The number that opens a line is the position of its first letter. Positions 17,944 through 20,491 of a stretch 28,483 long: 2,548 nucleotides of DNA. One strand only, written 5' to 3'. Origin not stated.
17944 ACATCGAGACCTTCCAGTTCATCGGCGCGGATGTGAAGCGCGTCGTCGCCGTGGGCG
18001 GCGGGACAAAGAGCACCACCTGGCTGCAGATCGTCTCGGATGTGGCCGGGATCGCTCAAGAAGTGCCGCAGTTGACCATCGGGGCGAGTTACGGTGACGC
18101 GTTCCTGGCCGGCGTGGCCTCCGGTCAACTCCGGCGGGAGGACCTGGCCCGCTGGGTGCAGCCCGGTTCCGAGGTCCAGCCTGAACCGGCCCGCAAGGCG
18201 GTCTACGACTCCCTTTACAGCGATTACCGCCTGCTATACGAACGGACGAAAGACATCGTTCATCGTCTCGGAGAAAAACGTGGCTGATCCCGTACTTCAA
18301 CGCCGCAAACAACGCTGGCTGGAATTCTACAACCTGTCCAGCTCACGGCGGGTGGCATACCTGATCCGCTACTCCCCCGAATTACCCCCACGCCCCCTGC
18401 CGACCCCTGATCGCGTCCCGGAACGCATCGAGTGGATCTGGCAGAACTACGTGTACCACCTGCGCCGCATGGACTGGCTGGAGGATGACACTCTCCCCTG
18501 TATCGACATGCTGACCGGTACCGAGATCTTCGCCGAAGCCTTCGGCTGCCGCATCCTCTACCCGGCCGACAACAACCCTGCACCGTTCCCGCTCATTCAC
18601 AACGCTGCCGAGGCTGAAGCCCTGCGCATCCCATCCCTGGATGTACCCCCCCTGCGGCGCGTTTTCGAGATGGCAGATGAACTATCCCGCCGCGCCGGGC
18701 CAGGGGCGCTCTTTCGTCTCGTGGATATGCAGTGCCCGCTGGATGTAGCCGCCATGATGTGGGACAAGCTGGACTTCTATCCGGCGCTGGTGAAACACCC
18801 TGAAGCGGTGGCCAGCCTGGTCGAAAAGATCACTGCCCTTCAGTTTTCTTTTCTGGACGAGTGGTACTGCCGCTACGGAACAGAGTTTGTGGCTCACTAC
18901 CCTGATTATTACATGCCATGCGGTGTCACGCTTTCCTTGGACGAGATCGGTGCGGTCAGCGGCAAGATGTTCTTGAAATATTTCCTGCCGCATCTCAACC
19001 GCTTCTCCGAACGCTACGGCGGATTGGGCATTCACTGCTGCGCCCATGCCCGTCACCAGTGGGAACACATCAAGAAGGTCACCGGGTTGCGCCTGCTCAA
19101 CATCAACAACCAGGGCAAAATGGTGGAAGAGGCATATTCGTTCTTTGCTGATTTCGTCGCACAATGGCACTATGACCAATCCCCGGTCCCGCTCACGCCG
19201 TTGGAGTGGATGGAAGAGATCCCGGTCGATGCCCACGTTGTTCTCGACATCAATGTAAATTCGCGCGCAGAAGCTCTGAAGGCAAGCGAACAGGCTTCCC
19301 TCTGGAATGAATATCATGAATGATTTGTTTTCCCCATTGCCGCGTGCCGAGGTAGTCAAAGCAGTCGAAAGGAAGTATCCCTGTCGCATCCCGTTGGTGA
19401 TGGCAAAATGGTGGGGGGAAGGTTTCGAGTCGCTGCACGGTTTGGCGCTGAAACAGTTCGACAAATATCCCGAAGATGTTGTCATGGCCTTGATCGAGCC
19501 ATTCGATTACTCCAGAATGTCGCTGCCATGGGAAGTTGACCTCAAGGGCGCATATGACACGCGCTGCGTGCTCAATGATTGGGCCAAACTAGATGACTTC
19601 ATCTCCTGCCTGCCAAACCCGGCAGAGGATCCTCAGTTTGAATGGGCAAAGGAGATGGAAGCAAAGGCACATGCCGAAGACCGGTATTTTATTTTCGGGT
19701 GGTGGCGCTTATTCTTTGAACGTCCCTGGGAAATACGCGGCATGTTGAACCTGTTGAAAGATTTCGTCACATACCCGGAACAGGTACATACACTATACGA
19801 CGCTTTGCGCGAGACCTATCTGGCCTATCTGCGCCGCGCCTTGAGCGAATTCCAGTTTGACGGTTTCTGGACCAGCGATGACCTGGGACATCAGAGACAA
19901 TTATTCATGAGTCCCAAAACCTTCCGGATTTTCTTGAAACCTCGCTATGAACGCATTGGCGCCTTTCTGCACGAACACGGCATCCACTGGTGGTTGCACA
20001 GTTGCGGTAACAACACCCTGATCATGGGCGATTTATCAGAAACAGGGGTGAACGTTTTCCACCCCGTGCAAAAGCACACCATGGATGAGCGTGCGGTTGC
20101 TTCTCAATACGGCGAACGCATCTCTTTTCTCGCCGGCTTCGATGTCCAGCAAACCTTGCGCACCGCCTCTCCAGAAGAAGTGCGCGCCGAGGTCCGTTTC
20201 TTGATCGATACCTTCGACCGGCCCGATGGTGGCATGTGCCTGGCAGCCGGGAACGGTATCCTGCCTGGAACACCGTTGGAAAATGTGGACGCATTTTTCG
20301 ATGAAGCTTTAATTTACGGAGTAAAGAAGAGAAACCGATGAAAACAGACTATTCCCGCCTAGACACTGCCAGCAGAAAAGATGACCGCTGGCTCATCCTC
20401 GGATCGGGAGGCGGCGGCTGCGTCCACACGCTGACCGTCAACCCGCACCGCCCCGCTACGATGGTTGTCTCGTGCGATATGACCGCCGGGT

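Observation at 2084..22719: Candidate D-arabinan (mycobacterial cell-wall) utilisation locus in a probable Chloroflexota genome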

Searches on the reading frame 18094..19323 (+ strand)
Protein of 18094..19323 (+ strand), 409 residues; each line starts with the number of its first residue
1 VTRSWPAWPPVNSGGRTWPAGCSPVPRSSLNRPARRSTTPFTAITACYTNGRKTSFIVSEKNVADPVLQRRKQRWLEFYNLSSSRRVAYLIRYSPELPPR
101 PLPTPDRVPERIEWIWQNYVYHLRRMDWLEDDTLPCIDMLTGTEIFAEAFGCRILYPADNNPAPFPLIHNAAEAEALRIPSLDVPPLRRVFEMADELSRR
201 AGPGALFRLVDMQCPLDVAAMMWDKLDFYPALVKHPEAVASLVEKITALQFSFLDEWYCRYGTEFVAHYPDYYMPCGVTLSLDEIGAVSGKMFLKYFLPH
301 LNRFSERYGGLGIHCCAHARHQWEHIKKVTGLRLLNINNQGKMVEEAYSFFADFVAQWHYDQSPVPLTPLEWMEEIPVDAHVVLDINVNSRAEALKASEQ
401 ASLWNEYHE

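Call 4: search_protein_families(library=pfam, proteins=[window:18094-19323:+])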
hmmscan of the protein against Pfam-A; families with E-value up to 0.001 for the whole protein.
window:18094-19323:+ (409 aa): 1 family
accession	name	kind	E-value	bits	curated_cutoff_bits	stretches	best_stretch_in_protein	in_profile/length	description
PF01208.23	URO-D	-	4.9e-11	42.7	23.9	1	145-348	76-277/346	Uroporphyrinogen decarboxylase (URO-D)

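Call 21: search_protein_families(library=ncbifam, proteins=[window:18280-19323:+], max_evalue=0.01)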
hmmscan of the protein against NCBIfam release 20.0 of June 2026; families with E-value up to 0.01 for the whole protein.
window:18280-19323:+ (347 aa): 1 family
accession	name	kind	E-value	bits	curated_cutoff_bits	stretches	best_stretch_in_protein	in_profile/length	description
NF004889.0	PRK06252.1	subfamily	0.00028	20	244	1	83-267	77-252/340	methylcobalamin:coenzyme M methyltransferase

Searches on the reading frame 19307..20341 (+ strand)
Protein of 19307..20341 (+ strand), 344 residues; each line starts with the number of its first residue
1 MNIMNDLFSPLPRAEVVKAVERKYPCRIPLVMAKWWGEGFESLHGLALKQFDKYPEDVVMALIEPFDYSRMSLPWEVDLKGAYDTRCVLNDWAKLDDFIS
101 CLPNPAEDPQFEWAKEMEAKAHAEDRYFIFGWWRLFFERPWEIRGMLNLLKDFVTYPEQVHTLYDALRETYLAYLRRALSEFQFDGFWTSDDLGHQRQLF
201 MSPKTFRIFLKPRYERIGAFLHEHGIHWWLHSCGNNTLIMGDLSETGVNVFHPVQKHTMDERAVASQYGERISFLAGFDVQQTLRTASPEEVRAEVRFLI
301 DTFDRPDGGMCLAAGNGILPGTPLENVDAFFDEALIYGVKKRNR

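Call 4: search_protein_families(library=pfam, proteins=[window:19307-20341:+])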
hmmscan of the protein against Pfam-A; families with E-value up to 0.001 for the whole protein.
window:19307-20341:+ (344 aa): 1 family
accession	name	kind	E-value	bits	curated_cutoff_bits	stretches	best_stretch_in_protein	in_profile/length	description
PF01208.23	URO-D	-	1.5e-20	73.9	23.9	1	144-333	160-342/346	Uroporphyrinogen decarboxylase (URO-D)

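Call 21: search_protein_families(library=ncbifam, proteins=[window:19307-20341:+], max_evalue=0.01)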
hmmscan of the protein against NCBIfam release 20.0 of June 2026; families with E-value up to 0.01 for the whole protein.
window:19307-20341:+ (344 aa): 5 families
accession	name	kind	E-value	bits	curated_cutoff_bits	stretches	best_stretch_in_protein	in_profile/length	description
NF004889.0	PRK06252.1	subfamily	2.2e-14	53.2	244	1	143-332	155-331/340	methylcobalamin:coenzyme M methyltransferase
TIGR01463.1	mtaA_cmuA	subfamily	8e-14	51.6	235.4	1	146-330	157-331/340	MtaA/CmuA family methyltransferase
NF040654.1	MtaA_Meth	equivalog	4.1e-13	49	400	1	143-331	153-329/337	methylcobamide:CoM methyltransferase MtaA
NF041608.1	methylcob_mtaseMtbA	equivalog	3.3e-06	26.4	600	1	203-334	211-334/339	methylcobamide:CoM methyltransferase MtbA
TIGR01464.1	hemE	equivalog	0.0054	15.8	302.95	0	201-333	207-335/338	uroporphyrinogen decarboxylase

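Call 32: search_solved_structures(query=window:19307-20341:+, max_evalue=0.1)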
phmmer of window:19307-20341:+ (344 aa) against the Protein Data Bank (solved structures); distinct sequences matched with E-value up to 0.1: 2.
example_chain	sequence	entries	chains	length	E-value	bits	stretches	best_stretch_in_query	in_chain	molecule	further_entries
4ay7_A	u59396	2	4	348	8.8e-07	31.4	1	199-330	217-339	METHYLCOBALAMIN: COENZYME M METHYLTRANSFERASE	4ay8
4exq_A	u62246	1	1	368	0.034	16.4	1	242-334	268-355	Uroporphyrinogen decarboxylase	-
